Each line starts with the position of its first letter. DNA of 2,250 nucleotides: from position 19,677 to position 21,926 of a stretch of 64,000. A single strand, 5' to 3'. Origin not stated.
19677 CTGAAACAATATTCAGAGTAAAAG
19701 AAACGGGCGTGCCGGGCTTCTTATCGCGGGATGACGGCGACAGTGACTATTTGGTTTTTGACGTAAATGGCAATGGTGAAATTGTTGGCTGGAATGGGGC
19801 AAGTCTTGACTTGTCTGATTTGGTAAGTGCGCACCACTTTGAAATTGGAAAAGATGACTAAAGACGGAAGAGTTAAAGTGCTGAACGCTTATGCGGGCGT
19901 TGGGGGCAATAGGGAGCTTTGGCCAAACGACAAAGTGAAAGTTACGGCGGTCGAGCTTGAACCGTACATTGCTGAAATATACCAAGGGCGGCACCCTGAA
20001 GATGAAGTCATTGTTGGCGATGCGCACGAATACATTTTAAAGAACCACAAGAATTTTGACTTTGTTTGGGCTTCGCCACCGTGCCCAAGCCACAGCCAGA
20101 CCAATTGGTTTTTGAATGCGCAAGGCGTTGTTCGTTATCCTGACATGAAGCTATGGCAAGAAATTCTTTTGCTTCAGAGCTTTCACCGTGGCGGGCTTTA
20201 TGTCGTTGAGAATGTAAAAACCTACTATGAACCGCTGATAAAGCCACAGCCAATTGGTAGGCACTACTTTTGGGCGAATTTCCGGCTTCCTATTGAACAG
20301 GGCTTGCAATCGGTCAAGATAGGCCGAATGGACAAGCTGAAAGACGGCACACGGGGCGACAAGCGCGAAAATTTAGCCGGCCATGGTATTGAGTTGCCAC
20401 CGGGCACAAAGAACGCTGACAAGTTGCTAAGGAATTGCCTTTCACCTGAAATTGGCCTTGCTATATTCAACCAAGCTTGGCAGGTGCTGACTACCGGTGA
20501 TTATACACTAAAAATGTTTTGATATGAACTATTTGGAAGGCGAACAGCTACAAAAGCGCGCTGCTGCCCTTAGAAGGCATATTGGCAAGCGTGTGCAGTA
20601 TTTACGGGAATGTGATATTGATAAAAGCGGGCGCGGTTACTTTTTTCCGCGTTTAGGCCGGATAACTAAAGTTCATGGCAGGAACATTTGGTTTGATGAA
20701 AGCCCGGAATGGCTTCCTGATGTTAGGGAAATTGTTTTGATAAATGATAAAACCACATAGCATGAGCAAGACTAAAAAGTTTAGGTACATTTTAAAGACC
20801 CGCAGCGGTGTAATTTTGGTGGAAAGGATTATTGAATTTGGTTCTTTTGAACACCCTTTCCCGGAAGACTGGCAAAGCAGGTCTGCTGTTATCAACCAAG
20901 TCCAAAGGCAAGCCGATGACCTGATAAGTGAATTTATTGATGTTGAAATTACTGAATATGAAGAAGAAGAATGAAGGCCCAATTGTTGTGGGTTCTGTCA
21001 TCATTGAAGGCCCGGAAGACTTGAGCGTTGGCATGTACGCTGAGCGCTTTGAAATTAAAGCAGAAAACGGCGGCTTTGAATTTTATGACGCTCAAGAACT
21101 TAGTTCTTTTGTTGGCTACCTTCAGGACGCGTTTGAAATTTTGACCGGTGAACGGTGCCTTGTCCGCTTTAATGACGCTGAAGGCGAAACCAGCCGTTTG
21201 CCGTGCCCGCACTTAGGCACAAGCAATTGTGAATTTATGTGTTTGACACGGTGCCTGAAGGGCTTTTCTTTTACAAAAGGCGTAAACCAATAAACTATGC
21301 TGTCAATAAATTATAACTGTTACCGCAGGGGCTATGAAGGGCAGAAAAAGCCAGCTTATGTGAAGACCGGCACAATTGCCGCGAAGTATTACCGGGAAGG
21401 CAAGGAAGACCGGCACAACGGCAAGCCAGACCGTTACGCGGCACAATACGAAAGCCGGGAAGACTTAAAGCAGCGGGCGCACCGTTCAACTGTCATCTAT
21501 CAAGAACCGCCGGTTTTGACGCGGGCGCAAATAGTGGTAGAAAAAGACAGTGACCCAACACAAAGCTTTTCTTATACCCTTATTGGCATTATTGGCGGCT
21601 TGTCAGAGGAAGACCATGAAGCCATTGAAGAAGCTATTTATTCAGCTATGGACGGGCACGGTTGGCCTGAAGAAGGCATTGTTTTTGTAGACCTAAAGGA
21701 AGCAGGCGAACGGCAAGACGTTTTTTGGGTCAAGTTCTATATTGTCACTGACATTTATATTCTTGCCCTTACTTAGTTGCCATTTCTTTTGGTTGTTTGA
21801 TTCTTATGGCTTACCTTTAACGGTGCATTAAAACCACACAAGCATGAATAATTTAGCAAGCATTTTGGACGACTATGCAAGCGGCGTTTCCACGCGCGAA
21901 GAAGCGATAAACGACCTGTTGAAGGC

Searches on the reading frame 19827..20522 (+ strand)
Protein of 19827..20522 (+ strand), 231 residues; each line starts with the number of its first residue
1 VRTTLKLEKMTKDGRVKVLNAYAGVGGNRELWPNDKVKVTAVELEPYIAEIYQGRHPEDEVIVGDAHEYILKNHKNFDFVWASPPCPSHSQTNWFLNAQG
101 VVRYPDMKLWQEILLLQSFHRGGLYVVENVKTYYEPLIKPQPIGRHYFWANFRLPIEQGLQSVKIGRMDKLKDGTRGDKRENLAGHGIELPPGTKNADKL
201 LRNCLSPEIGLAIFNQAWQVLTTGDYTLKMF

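Call 27: search_protein_families(library=phrogs, proteins=[window:19827-20522:+], max_evalue=0.001)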
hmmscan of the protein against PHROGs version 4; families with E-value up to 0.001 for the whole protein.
window:19827-20522:+ (231 aa): 4 families
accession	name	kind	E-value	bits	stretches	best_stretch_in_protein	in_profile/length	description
phrog_363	-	other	1.3e-18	68.2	1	10-135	48-170/327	DNA methyltransferase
phrog_116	-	other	1.4e-06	27.9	1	5-93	197-287/779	DNA methyltransferase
phrog_3820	-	other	2e-05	24.8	1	15-86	68-138/255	DNA methyltransferase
phrog_757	-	other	0.00029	21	1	8-100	7-99/247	DNA methyltransferase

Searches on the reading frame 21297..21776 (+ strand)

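Call 27: search_protein_families(library=phrogs, proteins=[window:21297-21776:+], max_evalue=0.001)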
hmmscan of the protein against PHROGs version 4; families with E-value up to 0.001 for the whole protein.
window:21297-21776:+ (159 aa): 1 family
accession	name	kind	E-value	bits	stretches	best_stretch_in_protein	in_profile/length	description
phrog_18931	-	unknown function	2.8e-05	24.8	1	8-47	8-47/49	-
